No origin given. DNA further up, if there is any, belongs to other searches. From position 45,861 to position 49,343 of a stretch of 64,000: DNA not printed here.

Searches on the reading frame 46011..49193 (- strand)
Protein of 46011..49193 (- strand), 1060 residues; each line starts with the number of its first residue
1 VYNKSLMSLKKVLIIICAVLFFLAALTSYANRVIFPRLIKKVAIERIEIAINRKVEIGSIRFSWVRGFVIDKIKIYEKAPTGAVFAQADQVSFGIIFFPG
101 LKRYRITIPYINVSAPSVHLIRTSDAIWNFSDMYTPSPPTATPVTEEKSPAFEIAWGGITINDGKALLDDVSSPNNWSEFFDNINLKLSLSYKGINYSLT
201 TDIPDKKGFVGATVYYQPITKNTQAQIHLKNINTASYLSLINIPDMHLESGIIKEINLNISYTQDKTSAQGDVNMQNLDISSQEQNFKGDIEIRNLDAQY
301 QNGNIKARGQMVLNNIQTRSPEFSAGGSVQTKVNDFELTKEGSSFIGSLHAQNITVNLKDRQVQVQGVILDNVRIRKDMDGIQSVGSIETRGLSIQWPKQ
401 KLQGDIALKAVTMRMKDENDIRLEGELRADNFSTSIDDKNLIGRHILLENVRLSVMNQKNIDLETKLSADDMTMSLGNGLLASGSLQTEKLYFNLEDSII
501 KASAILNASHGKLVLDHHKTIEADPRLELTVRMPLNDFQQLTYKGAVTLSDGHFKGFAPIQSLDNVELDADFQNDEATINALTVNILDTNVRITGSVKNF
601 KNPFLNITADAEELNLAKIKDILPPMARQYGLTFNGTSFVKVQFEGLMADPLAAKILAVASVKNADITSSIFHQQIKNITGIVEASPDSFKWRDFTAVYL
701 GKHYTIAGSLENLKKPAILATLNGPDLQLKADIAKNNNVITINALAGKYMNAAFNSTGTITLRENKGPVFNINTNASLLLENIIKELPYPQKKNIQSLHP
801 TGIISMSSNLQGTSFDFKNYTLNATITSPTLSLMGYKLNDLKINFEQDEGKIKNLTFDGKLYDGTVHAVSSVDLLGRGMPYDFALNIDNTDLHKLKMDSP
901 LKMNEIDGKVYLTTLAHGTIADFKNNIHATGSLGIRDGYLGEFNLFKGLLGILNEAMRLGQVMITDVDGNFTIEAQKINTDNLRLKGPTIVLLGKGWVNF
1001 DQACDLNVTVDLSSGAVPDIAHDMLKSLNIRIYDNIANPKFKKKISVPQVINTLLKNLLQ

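Call 81: search_protein_families(library=pfam, proteins=[window:46011-49193:-], max_evalue=0.00001)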
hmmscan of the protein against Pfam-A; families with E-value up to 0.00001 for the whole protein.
window:46011-49193:- (1060 aa): 3 families
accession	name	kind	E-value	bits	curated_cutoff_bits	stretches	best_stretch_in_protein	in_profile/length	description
PF05359.17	DUF748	-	1.1e-24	87.1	50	1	8-550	13-523/1037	Domain of Unknown Function (DUF748)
PF13116.12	YhdP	-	2.1e-15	56.2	46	0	7-184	5-169/1224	YhdP protein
PF05170.20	AsmA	-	1.5e-11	44.3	29.8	1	10-415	5-351/607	AsmA family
